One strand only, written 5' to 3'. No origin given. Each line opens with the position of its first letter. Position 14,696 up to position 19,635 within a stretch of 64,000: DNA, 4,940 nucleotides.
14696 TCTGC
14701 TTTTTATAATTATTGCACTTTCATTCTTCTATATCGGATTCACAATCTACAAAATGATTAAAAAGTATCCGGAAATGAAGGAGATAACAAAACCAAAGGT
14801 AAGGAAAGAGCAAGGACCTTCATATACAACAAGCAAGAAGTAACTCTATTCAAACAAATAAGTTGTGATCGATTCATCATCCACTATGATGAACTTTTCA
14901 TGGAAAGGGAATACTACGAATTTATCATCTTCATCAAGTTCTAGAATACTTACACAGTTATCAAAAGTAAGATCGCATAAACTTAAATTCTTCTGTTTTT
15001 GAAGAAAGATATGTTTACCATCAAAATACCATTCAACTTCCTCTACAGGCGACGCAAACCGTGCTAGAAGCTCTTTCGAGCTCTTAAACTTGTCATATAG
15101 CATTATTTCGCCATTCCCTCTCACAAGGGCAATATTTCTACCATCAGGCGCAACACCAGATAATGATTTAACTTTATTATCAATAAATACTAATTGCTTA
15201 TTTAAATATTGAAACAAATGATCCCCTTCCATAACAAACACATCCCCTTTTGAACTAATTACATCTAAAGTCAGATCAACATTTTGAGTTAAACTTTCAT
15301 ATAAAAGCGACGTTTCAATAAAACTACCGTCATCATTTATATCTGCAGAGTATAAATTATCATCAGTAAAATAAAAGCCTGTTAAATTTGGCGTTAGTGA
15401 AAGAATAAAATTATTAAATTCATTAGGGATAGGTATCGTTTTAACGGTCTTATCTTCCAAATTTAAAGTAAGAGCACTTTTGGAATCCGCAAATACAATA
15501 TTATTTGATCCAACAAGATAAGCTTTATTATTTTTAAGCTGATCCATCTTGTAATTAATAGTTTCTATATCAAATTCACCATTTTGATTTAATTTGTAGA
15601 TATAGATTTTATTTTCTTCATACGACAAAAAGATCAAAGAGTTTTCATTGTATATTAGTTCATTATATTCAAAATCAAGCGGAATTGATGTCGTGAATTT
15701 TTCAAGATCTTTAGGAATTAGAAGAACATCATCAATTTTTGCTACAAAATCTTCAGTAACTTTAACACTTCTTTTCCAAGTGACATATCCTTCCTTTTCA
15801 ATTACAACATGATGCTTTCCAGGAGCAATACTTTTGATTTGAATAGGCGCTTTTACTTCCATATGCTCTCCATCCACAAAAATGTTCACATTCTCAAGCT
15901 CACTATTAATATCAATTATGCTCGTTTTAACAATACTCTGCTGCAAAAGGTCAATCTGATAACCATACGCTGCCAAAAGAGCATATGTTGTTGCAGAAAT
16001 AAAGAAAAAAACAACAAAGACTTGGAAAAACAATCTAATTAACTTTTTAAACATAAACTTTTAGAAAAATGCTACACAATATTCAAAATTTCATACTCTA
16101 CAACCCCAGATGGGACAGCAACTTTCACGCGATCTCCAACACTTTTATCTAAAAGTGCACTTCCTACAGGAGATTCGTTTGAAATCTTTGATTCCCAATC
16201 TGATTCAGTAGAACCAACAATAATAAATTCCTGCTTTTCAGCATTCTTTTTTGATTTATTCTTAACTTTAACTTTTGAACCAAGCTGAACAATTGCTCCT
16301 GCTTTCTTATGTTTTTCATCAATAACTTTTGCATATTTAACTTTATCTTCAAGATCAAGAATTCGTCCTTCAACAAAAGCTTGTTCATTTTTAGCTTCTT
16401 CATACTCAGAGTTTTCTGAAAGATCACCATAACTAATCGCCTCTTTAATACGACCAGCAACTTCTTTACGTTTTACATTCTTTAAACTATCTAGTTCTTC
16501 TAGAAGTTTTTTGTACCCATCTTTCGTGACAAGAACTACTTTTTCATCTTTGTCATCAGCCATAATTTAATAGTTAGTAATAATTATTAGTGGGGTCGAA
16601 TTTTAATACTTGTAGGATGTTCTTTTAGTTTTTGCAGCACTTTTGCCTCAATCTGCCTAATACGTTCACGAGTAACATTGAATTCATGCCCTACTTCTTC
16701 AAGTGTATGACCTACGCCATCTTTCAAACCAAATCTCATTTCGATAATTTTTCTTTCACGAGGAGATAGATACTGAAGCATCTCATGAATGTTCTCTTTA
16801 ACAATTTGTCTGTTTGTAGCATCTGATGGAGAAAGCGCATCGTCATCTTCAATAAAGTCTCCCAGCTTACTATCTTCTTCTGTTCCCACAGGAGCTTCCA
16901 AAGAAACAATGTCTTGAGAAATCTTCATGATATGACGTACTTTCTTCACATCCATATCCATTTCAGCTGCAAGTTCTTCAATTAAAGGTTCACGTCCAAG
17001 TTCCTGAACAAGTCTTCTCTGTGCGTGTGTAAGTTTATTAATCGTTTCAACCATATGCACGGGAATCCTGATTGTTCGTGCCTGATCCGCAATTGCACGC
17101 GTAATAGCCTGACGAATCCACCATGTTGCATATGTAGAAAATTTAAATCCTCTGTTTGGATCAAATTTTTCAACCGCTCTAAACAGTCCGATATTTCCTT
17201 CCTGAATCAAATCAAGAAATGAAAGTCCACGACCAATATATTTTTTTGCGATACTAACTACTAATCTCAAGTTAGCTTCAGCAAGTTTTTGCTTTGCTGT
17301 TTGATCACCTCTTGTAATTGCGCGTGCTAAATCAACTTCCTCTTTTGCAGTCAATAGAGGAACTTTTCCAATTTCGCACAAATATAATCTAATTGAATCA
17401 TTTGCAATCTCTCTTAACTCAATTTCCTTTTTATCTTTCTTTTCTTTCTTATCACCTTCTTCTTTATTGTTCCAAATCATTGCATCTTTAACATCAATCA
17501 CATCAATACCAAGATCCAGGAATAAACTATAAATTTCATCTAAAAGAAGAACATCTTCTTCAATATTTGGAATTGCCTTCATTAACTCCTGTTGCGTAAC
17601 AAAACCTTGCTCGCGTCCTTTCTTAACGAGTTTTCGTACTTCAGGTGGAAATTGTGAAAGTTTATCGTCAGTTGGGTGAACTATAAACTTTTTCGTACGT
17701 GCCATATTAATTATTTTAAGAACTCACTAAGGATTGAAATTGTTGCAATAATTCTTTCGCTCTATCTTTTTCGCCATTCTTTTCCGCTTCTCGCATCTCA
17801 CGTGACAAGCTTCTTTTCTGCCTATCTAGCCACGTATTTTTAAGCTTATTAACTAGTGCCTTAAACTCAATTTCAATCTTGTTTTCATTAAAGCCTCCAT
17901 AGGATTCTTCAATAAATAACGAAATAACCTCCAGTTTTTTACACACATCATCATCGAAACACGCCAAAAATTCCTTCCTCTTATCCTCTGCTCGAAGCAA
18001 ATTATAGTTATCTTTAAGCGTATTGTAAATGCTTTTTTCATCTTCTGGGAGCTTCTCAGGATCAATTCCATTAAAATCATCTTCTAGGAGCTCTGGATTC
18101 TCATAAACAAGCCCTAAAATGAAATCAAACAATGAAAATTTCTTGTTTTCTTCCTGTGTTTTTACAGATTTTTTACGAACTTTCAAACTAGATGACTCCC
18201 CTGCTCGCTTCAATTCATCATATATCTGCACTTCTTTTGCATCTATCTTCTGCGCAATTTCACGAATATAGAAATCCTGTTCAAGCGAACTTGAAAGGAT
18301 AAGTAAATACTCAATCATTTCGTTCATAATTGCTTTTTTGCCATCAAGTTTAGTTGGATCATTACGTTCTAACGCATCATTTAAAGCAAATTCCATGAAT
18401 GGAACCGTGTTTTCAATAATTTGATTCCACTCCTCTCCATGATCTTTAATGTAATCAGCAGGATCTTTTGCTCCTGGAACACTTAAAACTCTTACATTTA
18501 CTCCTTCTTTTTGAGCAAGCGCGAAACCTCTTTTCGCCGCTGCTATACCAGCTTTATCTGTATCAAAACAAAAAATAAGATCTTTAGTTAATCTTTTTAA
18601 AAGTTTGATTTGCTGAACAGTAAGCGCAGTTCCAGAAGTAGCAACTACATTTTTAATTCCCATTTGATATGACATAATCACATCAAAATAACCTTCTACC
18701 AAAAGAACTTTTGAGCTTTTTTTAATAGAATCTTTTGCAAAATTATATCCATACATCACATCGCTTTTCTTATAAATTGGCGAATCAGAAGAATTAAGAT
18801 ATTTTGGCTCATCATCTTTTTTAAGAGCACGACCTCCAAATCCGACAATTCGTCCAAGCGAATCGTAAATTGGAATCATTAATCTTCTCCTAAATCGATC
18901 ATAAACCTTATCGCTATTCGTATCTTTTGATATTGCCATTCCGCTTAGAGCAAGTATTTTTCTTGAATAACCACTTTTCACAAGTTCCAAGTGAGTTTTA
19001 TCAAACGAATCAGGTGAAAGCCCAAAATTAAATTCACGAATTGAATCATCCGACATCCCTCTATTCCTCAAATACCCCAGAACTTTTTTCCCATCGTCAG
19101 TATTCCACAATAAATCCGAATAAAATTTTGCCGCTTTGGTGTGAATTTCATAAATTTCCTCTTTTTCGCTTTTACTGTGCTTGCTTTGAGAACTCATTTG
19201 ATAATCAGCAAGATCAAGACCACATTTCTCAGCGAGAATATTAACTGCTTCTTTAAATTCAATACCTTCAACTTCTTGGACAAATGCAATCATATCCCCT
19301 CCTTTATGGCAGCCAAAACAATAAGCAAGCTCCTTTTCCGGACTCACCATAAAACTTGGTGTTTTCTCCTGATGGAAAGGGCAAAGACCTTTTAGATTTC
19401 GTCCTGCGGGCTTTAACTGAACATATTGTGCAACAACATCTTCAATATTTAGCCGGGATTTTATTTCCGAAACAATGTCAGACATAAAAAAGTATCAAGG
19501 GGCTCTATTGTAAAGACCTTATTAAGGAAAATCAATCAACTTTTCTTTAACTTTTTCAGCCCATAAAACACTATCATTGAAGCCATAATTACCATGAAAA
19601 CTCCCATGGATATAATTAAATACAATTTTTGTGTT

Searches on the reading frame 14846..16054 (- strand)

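Call 10: search_protein_families(library=pfam, proteins=[window:14846-16054:-], max_evalue=0.001)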
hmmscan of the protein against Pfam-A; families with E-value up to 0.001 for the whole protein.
window:14846-16054:- (402 aa): 2 families
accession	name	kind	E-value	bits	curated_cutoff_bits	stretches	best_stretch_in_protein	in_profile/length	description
PF08308.17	PEGA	-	1.2e-10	41.6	20.8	1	45-108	2-64/71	PEGA domain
PF25174.1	Beta-prop_THOC3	-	0.00056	19.4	305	0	302-355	97-150/272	THOC3 beta-propeller domain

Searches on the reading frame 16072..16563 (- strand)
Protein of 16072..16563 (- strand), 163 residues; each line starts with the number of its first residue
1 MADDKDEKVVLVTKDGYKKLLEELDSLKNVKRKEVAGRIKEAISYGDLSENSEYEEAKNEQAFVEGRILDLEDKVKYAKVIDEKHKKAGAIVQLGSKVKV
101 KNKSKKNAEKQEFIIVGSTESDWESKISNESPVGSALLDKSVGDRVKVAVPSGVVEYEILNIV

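Call 52: search_protein_families(library=pfam, proteins=[window:16072-16563:-], max_evalue=0.001)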
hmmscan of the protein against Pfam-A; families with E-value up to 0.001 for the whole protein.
window:16072-16563:- (163 aa): 2 families
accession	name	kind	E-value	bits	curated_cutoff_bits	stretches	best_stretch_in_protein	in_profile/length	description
PF03449.20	GreA_GreB_N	-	8.5e-28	96.8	24.5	1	11-80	2-71/71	Transcription elongation factor, N-terminal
PF01272.25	GreA_GreB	-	1e-18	67.5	26.9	1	91-162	5-75/77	Transcription elongation factor, GreA/GreB, C-term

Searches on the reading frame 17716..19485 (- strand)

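Call 10: search_protein_families(library=pfam, proteins=[window:17716-19485:-], max_evalue=0.001)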
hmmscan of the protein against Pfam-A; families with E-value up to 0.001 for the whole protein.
window:17716-19485:- (589 aa): 7 families
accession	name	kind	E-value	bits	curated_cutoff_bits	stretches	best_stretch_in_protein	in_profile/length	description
PF08275.17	DNAG_N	-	2.3e-35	121.9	26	1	122-250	2-127/128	DNA primase catalytic core, N-terminal domain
PF01807.25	Zn_ribbon_DnaG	-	4e-34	116.8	24.9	1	3-94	4-95/98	CHC2 zinc finger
PF13155.12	Toprim_2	-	6.8e-24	84.5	22.1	1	262-346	2-88/88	Toprim-like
PF13662.12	Toprim_4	-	8.7e-19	68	25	1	258-334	1-84/85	Toprim domain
PF01751.28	Toprim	-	8.2e-12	45.6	23.1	1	260-328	2-88/96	Toprim domain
PF10410.14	DnaB_bind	-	1.3e-06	29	20.6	1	364-414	1-51/56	DnaB-helicase binding domain of primase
PF13362.12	Toprim_3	-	8.4e-06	26.6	27.2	1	260-351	2-94/95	Toprim domain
